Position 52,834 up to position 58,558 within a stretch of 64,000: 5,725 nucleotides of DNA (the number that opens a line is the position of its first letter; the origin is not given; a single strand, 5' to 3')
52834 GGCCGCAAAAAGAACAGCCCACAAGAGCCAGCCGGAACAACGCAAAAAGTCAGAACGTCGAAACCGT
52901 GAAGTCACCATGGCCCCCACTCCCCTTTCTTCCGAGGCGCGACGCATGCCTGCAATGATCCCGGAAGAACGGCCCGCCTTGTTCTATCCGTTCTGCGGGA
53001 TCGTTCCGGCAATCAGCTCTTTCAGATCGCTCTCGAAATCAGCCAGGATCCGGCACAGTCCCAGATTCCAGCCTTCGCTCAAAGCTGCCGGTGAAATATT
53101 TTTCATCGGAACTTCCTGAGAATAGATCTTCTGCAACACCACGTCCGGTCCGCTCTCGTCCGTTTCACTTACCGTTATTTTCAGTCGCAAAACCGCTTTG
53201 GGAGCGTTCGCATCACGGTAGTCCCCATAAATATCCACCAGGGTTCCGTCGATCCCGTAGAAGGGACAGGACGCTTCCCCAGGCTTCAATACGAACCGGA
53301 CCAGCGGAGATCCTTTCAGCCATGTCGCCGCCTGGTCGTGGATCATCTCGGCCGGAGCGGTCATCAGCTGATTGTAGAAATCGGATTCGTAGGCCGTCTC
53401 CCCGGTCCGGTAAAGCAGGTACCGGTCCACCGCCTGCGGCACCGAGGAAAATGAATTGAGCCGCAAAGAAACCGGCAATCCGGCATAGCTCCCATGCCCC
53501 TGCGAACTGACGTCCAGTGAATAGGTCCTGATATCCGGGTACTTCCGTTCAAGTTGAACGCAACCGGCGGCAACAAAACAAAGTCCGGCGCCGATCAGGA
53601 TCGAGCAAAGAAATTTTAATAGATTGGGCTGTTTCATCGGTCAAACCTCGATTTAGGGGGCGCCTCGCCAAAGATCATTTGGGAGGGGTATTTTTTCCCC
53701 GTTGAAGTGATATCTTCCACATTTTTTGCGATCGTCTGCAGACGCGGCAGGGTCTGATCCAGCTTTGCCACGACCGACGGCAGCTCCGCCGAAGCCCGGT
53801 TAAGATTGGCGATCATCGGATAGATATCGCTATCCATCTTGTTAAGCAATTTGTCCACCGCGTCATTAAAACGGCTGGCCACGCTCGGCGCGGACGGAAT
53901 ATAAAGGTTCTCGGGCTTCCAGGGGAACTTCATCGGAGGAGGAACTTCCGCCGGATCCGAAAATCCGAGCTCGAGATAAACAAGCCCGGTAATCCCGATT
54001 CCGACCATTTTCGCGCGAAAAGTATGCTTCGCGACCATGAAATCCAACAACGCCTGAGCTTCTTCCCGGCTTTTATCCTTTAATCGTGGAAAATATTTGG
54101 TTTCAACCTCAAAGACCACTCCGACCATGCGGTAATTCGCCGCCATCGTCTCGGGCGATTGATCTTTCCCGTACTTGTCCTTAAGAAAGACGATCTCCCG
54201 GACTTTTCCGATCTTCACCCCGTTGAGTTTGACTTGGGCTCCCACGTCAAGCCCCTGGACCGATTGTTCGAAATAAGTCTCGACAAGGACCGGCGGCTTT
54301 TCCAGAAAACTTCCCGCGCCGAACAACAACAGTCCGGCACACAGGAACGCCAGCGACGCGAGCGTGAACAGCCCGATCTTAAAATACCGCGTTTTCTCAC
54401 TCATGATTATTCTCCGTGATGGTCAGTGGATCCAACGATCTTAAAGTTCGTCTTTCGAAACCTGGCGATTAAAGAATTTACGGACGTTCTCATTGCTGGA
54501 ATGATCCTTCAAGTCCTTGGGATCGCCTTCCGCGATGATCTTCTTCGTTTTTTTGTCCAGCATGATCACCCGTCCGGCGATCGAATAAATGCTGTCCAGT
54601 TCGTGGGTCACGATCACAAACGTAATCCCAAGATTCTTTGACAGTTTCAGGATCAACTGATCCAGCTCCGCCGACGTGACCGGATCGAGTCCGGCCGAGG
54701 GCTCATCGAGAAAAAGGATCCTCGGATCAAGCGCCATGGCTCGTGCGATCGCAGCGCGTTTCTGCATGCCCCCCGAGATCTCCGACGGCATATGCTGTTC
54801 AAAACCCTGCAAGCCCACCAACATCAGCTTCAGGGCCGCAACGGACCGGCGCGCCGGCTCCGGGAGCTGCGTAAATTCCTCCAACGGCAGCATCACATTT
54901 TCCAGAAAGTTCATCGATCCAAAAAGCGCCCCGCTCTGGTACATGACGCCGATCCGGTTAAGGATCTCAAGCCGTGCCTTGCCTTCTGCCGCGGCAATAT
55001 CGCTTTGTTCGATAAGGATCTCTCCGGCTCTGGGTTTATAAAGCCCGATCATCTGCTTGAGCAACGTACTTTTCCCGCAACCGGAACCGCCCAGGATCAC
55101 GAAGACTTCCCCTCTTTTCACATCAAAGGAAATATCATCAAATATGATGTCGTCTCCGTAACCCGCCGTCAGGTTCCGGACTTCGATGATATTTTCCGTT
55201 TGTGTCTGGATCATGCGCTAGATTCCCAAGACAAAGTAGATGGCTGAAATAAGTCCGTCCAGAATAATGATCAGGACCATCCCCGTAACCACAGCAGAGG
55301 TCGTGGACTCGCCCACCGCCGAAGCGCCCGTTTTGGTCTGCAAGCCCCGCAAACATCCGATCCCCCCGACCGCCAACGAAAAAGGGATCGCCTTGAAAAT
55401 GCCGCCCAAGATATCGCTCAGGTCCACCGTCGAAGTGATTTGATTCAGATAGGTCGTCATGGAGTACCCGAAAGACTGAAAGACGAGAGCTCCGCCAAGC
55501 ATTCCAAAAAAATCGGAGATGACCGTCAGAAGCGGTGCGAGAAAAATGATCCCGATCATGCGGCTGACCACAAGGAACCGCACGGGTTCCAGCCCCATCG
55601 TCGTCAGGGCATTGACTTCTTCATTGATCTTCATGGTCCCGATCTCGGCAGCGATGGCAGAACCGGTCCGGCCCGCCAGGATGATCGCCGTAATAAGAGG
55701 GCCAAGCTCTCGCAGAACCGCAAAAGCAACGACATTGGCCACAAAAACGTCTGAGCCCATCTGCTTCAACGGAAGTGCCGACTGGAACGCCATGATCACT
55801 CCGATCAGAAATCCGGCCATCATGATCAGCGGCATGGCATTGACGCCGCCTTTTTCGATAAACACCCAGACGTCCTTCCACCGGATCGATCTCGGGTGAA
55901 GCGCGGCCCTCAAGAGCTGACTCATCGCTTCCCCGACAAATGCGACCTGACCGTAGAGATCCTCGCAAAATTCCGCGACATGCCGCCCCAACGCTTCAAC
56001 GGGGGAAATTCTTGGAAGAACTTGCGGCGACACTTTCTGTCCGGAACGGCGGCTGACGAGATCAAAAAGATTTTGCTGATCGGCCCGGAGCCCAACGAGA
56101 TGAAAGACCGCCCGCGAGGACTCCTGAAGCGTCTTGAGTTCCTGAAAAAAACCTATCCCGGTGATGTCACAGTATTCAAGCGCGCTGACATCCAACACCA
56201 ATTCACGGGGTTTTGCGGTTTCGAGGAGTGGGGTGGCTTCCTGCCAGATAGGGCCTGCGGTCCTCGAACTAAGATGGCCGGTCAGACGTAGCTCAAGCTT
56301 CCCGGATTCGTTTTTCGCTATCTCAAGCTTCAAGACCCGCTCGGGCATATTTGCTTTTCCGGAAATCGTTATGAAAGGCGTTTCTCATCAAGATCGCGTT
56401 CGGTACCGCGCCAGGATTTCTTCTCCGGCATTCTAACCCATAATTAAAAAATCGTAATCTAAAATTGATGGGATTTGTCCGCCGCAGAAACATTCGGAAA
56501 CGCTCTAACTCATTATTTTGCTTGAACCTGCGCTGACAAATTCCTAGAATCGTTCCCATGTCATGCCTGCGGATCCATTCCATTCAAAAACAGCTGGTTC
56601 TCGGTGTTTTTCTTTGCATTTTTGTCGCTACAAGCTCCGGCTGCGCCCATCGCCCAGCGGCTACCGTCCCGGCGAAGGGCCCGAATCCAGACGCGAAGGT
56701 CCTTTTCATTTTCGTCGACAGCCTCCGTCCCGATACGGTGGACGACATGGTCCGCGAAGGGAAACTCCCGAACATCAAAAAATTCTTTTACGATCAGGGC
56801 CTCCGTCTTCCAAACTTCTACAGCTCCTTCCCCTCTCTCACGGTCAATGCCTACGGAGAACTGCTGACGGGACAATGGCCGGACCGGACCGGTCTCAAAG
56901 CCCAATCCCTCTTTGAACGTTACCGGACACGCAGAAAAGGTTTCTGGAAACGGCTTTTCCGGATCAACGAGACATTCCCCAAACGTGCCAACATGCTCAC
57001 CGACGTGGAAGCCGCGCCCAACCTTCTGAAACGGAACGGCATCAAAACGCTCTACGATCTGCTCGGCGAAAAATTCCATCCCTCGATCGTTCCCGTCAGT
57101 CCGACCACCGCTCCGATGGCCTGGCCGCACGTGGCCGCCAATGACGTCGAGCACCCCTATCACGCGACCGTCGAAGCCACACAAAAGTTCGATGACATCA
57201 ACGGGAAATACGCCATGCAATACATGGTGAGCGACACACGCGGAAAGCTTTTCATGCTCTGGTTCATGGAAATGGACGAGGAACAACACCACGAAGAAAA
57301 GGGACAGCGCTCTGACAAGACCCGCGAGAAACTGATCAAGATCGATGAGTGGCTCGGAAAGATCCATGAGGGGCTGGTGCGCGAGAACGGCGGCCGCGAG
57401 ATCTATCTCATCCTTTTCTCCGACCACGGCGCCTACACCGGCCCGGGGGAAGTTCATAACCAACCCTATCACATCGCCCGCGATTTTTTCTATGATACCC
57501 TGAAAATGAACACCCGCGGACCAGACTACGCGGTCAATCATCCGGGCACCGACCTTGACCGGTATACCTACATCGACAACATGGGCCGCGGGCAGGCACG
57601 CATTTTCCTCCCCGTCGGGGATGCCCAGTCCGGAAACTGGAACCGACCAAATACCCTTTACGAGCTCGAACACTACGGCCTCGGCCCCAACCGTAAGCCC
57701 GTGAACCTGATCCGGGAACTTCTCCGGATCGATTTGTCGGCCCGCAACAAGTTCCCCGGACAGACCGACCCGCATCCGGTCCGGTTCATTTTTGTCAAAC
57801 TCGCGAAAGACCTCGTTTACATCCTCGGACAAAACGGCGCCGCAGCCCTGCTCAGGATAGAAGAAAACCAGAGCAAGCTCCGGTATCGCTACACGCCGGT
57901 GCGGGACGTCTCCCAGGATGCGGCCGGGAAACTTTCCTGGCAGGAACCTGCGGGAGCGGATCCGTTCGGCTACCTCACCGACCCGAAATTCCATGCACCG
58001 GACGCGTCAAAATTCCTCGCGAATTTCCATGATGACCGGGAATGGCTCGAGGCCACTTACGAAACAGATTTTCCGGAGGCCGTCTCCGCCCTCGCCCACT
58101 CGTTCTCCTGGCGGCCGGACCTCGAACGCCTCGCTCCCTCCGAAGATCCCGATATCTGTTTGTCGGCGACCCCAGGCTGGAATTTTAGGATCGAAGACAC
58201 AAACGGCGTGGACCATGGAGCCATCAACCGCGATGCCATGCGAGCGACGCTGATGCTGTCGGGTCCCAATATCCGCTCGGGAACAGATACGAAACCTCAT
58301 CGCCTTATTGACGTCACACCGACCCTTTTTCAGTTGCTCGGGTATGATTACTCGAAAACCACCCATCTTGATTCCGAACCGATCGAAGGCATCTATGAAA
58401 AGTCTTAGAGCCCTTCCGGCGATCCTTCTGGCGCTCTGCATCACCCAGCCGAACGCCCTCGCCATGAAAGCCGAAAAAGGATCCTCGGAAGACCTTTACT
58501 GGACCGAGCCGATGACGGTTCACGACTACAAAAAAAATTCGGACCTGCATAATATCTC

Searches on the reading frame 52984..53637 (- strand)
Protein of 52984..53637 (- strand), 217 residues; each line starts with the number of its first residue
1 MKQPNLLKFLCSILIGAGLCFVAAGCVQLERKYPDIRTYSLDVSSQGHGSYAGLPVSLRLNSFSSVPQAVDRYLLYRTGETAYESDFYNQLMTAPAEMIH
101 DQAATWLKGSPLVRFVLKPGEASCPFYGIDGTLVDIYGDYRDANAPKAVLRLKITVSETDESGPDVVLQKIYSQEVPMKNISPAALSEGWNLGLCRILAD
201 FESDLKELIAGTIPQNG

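Call 41: search_protein_families(library=pfam, proteins=[window:52984-53637:-], max_evalue=0.001)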
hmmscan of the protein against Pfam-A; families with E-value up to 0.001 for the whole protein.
window:52984-53637:- (217 aa): 0 families

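Call 46: search_protein_families(library=ncbifam, proteins=[window:52984-53637:-], max_evalue=0.001)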
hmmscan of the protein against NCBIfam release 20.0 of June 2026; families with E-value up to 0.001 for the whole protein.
window:52984-53637:- (217 aa): 1 family
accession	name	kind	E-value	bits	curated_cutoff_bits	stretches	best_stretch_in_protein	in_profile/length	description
NF047772.1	LBF0736_ABC_LP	equivalog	1.4e-24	86.7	250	1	8-208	2-201/203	ABC-type transport auxiliary lipoprotein, LBF_0736 family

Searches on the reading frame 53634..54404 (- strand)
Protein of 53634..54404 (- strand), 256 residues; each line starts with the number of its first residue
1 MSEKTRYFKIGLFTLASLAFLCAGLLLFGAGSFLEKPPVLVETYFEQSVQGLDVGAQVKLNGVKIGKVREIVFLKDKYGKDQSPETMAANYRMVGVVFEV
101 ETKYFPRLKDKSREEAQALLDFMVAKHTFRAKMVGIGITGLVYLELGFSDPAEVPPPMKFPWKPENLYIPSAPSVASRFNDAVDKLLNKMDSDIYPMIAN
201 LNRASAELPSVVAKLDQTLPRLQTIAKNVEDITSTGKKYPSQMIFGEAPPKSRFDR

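Call 41: search_protein_families(library=pfam, proteins=[window:53634-54404:-], max_evalue=0.001)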
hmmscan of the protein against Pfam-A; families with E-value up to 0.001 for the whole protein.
window:53634-54404:- (256 aa): 1 family
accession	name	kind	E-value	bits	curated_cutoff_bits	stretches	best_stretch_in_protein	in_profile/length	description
PF02470.25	MlaD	-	9.6e-07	29.4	25.1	1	41-129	5-61/81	MlaD protein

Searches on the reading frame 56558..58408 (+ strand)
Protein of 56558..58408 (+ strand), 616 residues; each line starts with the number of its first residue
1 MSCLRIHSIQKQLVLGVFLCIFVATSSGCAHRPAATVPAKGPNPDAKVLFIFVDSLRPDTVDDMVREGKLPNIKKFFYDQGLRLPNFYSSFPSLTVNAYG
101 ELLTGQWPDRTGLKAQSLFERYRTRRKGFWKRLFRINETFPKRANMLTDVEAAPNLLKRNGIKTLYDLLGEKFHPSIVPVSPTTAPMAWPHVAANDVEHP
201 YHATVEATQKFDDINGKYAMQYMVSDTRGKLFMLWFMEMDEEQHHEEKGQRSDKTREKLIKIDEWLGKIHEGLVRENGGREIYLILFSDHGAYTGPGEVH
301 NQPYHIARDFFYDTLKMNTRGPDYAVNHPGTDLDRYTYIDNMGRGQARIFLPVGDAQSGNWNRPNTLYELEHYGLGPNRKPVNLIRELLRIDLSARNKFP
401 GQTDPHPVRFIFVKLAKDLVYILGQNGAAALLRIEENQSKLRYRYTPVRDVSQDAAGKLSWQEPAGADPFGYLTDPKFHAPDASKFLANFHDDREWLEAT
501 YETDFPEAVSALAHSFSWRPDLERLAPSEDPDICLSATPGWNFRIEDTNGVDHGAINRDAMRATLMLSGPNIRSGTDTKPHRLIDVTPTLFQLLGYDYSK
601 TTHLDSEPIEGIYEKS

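Call 41: search_protein_families(library=pfam, proteins=[window:56558-58408:+], max_evalue=0.001)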
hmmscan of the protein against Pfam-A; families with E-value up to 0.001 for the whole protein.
window:56558-58408:+ (616 aa): 2 families
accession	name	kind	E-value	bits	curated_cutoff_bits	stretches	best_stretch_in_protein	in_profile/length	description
PF01663.27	Phosphodiest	-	2.5e-22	80.4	23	1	48-326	1-253/342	Type I phosphodiesterase / nucleotide pyrophosphatase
PF00884.28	Sulfatase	-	4.7e-08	33.1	25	1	48-304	3-257/301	Sulfatase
